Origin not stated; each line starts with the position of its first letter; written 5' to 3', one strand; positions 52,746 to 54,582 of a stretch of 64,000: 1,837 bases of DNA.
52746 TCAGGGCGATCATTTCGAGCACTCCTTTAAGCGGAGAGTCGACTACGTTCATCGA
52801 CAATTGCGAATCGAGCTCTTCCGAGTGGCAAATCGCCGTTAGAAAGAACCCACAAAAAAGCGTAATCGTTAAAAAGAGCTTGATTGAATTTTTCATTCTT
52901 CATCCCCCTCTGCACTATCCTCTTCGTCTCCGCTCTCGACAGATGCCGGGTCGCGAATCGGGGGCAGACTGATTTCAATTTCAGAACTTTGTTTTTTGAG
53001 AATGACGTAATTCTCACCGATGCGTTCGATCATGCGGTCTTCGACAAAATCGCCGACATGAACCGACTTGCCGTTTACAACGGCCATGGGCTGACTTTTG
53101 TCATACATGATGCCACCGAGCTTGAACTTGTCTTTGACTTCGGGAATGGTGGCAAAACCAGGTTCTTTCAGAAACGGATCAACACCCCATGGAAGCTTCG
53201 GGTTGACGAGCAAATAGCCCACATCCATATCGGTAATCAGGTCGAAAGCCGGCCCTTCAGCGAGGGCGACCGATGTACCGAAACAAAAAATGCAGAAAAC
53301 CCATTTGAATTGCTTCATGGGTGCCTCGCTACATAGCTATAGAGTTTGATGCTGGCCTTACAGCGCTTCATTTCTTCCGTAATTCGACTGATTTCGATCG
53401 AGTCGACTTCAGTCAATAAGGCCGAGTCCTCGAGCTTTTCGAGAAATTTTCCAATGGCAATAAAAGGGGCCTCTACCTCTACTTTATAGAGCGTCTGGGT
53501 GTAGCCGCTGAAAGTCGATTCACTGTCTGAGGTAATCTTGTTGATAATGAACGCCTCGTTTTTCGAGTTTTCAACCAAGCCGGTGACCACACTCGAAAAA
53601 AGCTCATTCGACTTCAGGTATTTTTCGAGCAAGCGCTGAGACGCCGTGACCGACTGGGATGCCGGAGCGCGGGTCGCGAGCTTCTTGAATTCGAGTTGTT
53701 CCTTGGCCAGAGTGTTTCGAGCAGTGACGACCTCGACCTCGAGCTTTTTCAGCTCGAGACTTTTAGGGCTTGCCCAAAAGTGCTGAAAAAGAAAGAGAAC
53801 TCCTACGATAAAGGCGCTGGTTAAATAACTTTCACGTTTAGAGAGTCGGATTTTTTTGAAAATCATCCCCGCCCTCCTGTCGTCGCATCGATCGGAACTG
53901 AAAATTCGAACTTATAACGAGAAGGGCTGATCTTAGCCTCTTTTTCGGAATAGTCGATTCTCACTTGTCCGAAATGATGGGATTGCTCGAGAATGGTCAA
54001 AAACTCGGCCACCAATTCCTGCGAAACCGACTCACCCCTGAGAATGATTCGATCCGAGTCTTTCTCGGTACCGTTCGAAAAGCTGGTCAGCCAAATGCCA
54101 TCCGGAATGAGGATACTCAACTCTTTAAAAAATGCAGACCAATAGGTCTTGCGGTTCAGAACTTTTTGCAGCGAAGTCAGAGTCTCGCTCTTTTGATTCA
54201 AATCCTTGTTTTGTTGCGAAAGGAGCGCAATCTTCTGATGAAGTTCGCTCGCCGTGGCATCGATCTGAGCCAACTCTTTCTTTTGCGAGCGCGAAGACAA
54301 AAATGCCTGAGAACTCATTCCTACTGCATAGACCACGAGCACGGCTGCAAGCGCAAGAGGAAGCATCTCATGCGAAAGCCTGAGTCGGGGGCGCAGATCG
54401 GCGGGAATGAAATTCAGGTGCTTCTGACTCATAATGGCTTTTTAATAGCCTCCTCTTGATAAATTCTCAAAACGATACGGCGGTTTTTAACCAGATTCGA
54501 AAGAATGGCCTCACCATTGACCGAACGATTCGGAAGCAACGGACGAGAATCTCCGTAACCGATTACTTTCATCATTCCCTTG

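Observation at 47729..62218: Complete MSHA-like type IV pilus / T2SS-like apparatus with unusual accessory set, physically coupled to the giant adhesin gene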

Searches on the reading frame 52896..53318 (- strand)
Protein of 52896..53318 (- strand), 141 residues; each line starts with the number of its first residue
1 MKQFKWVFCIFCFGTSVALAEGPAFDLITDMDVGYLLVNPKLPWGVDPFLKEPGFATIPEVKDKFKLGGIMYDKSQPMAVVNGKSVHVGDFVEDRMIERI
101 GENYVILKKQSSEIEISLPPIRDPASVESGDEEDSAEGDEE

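Call 4: search_protein_families(library=pfam, proteins=[window:52896-53318:-], max_evalue=0.01)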
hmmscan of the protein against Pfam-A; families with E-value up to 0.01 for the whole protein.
window:52896-53318:- (141 aa): 3 families
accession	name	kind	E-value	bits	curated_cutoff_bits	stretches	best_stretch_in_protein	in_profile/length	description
PF16537.11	T2SSB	-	9.3e-05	22.5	28.4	1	69-116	8-58/60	Type II secretion system protein B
PF23893.1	Y4YQ_C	-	0.0023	18.1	27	1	76-115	11-52/53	Uncharacterised protein Y4YQ C-terminal domain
PF23862.1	CdsD_C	-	0.0039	17.6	27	1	64-110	2-49/56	CdsD C-terminal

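Call 6: search_protein_families(library=ncbifam, proteins=[window:52896-53318:-], max_evalue=0.01)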
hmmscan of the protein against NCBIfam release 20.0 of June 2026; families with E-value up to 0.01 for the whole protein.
window:52896-53318:- (141 aa): 1 family
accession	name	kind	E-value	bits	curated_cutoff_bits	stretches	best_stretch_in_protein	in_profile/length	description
NF041515.1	GspC_delta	equivalog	0.0054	16.5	150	1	64-127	102-172/311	type II secretion system protein GspC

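Call 47: search_protein_families(library=pfam, alignment_id=A2, max_evalue=0.05)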
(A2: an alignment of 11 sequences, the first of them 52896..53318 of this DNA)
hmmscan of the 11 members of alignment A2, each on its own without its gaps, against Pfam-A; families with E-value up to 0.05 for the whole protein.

A. member 1, window:52896-53318:- (141 aa): 3 families
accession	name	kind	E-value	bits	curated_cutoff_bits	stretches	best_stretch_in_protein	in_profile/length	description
PF16537.11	T2SSB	-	9.3e-05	22.5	28.4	1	69-116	8-58/60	Type II secretion system protein B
PF23893.1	Y4YQ_C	-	0.0023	18.1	27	1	76-115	11-52/53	Uncharacterised protein Y4YQ C-terminal domain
PF23862.1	CdsD_C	-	0.0039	17.6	27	1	64-110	2-49/56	CdsD C-terminal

B. families by the number of members that match (of 11 scanned): 4 families
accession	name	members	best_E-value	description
PF16537.11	T2SSB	10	9.3e-05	Type II secretion system protein B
PF23862.1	CdsD_C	7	0.00014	CdsD C-terminal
PF23893.1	Y4YQ_C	2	0.0023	Uncharacterised protein Y4YQ C-terminal domain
PF11356.14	T2SSC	1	0.044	Type II secretion system protein C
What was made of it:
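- Closest known: GspA/GspB. Same: A periplasmic HR-domain protein that matches Pfam T2SSB (call 47).
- Checked: The 141-aa 'PilP-like' protein matches GspB (Pfam T2SSB) in 10 of 11 orthologues and never matches PilP (call 47).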

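Call 48: search_solved_structures(query=A2, max_evalue=10)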
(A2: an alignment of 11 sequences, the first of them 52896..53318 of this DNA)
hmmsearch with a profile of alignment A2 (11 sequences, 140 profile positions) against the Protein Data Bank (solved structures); distinct sequences matched with E-value up to 10: 4.
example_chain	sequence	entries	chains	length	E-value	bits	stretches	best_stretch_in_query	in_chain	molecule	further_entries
5lda_B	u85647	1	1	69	0.12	15.1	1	68-100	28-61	SAMP2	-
1rws_A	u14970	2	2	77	0.15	14.8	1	68-100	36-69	hypothetical protein PF1061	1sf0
7s5i_A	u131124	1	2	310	1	12.1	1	23-50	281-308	Sorbitol-6-phosphate dehydrogenase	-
8jhe_A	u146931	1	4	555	1.4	11.6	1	22-51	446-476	Hyper thermostable ancestral L-amino acid oxidase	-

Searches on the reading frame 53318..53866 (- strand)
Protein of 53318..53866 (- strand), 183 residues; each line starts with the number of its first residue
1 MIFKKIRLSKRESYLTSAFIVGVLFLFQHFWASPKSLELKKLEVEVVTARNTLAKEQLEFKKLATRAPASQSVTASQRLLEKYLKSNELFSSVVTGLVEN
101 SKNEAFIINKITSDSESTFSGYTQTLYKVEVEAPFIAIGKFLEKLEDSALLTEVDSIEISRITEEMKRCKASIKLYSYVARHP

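Call 4: search_protein_families(library=pfam, proteins=[window:53318-53866:-], max_evalue=0.01)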
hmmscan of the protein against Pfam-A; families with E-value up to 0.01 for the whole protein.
window:53318-53866:- (183 aa): 1 family
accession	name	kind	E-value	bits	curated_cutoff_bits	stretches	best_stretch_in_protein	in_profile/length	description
PF04350.18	PilO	-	0.0096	16.5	22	0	39-178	1-143/145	Pilus assembly protein, PilO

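Call 6: search_protein_families(library=ncbifam, proteins=[window:53318-53866:-], max_evalue=0.01)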
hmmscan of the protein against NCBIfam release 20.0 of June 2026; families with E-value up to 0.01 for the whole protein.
window:53318-53866:- (183 aa): 0 families

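Call 62: search_solved_structures(query=A4, max_evalue=10)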
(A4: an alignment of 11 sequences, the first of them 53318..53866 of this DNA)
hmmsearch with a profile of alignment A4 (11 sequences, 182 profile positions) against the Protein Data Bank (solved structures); distinct sequences matched with E-value up to 10: 14.
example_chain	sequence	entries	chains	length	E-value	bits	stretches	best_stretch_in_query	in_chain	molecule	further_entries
2guj_A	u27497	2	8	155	0.042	16.9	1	44-134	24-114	Phage-like element PBSX protein xkdM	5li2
1o3x_A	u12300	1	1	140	0.22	14.5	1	38-88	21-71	ADP-ribosylation factor binding protein GGA1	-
1nwm_X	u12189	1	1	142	0.23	14.5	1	38-89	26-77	ADP-ribosylation factor binding protein GGA1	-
1naf_A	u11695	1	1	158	0.33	14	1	38-87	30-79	ADP-ribosylation factor binding protein GGA1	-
23bb_C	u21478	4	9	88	0.33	14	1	7-53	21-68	Caspase-4 | Caspase-4 subunit p10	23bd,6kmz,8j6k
8spb_B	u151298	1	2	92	0.36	13.9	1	7-53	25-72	Caspase-4 subunit p10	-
4lin_A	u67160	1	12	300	0.42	13.6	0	34-96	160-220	Tail needle protein gp26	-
1oxz_A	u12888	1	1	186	0.61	13.1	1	38-88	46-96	ADP-ribosylation factor binding protein GGA1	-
3ngv_A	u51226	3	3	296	0.73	12.9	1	21-122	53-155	D7 protein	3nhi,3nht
4q6l_A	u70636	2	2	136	1.4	12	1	52-101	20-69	Penicillin-binding protein activator LpoB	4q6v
4qkw_A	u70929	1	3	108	1.4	12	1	42-117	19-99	Muscle-related coiled-coil protein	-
4u3v_A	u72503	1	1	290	1.5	11.9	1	76-146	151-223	Polyketide synthase PksR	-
8glv_Fm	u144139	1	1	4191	2.1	11.4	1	6-79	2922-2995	AAA+ ATPase domain-containing protein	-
8i3e_A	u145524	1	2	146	4.3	10.4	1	35-79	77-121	ELKS/Rab6-interacting/CAST family member 1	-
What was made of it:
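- Tried and rejected: Only chance-level hits (calls 48 and 62).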

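Call 63: search_protein_families(library=pfam, alignment_id=A4, max_evalue=0.05)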
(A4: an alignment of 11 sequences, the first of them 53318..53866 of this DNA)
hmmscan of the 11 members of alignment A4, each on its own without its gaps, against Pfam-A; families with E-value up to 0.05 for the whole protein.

A. member 1, window:53318-53866:- (183 aa): 1 family
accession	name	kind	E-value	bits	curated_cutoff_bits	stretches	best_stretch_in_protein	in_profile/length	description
PF04350.18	PilO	-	0.0096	16.5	22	1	39-178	1-143/145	Pilus assembly protein, PilO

B. families by the number of members that match (of 11 scanned): 15 families
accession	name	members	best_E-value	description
PF04350.18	PilO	11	1.2e-08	Pilus assembly protein, PilO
PF05137.18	PilN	2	0.014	Fimbrial assembly protein (PilN)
PF14582.11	Metallophos_3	1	0.00022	Metallophosphoesterase, calcineurin superfamily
PF16591.11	HBM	1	0.0051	Helical bimodular sensor domain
PF10741.14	T2SSM_b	1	0.0073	Type II secretion system (T2SS), protein M subtype b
PF04612.17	T2SSM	1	0.011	Type II secretion system (T2SS), protein M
PF06668.17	ITI_HC_C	1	0.014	Inter-alpha-trypsin inhibitor heavy chain C-terminus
PF17749.6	MIP-T3_C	1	0.016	Microtubule-binding protein MIP-T3 C-terminal region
PF10007.15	DUF2250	1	0.017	Uncharacterized protein conserved in archaea (DUF2250)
PF06162.17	PgaPase_1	1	0.022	Putative pyroglutamyl peptidase PgaPase_1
PF23659.1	UFL1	1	0.024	E3 UFM1-protein ligase 1-like domain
PF05524.18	PEP-utilisers_N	1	0.033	PEP-utilising enzyme, N-terminal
PF25804.1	SYNE3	1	0.036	Nesprin-3 domain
PF20217.3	DUF6577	1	0.039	Family of unknown function (DUF6577)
PF09403.15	FadA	1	0.04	Adhesion protein FadA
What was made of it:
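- Tried and rejected: Pfam on the orthologue sets was informative instead (calls 47 and 63).
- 53315..53866 (-): PilO. Pfam PilO in 11 of 11 orthologues, best E=1e-8 (call 63).
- Checked: PilO: weak in the window protein (16.5 bits), but 11 of 11 orthologues hit it, best E=1e-8 (call 63).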

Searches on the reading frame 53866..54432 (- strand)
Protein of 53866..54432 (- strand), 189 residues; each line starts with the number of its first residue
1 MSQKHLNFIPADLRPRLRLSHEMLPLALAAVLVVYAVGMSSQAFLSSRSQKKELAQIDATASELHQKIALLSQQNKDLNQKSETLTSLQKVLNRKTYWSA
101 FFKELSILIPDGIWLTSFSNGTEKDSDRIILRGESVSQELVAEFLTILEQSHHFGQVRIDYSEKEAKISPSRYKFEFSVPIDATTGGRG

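Call 4: search_protein_families(library=pfam, proteins=[window:53866-54432:-], max_evalue=0.01)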
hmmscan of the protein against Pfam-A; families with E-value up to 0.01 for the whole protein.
window:53866-54432:- (189 aa): 2 families
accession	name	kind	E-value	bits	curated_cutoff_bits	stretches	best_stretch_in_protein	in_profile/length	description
PF05137.18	PilN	-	1.2e-11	44.9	22.8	1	101-178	2-73/78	Fimbrial assembly protein (PilN)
PF18904.5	DUF5660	-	0.0057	17.3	24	1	56-109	5-58/109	Domain of unknown function (DUF5660)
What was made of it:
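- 53863..54432 (-): PilN, with the N-terminal HLNFIP motif (the PilM-binding peptide) and one transmembrane segment. Pfam PilN, 44.9 bits (call 4).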

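Call 6: search_protein_families(library=ncbifam, proteins=[window:53866-54432:-], max_evalue=0.01)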
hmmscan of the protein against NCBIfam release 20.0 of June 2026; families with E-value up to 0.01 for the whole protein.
window:53866-54432:- (189 aa): 2 families
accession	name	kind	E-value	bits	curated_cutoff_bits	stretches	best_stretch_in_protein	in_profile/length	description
NF045709.1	Amuc_1101_fam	equivalog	2.5e-08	33.2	650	1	6-164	357-517/608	Amuc_1101 family PilM-like pilus complex protein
NF006543.0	PRK09039.1-2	equivalog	0.0079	16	305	1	31-90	31-92/350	peptidoglycan -binding protein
